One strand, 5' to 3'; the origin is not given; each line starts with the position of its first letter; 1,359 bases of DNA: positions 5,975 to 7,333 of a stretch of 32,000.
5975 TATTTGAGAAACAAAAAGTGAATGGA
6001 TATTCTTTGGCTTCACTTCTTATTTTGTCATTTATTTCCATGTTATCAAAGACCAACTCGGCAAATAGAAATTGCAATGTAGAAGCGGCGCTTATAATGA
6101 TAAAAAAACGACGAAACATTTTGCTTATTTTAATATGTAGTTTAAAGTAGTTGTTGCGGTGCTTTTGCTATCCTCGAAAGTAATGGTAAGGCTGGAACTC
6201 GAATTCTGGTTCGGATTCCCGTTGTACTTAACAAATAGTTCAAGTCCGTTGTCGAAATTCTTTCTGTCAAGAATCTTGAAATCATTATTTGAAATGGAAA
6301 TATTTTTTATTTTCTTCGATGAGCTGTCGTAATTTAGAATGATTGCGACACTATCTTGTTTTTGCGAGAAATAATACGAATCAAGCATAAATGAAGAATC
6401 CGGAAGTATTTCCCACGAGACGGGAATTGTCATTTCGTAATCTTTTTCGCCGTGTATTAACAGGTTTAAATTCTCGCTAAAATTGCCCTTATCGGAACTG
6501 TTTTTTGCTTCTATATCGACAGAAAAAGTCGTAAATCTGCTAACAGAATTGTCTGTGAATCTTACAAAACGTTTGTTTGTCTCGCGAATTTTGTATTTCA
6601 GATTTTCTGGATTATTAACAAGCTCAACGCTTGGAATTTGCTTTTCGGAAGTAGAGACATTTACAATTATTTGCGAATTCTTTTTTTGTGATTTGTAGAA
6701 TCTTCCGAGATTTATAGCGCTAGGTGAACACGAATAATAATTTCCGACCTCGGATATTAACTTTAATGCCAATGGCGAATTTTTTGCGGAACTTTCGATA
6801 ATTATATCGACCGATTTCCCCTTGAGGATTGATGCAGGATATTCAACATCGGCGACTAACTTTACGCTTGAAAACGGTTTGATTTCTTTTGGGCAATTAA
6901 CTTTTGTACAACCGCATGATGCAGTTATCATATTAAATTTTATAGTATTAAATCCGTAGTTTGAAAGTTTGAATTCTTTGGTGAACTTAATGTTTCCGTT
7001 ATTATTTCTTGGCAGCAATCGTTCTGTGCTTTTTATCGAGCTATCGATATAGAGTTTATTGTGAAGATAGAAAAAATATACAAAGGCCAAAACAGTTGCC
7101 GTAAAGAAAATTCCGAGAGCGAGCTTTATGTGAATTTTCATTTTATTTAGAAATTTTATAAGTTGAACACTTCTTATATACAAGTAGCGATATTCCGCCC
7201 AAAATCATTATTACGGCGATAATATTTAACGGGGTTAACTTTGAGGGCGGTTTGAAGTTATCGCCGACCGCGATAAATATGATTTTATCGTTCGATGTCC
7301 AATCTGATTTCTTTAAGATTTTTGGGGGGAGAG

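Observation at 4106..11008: Eight-gene low-GC operon encoding only envelope proteins: candidate undescribed surface-protein maturation or attachment system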

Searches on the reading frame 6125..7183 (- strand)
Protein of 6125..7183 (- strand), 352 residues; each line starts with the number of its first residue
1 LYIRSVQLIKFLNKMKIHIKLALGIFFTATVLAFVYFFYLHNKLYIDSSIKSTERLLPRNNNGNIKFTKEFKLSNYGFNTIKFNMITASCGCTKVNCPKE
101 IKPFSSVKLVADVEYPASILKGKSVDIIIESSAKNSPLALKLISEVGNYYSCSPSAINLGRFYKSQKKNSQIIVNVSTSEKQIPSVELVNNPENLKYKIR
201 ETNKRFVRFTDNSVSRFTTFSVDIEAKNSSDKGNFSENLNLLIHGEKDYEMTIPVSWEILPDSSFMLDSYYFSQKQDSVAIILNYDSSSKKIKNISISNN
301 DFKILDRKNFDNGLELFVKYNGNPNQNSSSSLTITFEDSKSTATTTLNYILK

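Call 3: search_protein_families(library=pfam, proteins=[window:6125-7183:-], max_evalue=0.1)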
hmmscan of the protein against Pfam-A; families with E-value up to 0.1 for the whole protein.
window:6125-7183:- (352 aa): 2 families
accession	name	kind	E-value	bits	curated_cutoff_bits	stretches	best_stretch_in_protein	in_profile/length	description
PF07610.17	DUF1573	-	1.4e-06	28.7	26.1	1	66-144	18-96/98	Protein of unknown function (DUF1573)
PF22544.2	HYDIN_VesB_CFA65-like_Ig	-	0.00048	20.7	25.5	1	67-141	21-96/100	HYDIN/CFA65/VesB-like, Ig-like domain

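Call 5: search_protein_families(library=ncbifam, proteins=[window:6125-7183:-], max_evalue=0.1)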
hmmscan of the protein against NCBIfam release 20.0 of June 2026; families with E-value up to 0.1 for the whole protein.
window:6125-7183:- (352 aa): 1 family
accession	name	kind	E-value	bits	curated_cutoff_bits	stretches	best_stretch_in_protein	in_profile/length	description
NF041425.1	OS_HP2_seleno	subfamily_domain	3e-05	24.3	100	1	67-134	17-84/98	OS_HP2 family (seleno)protein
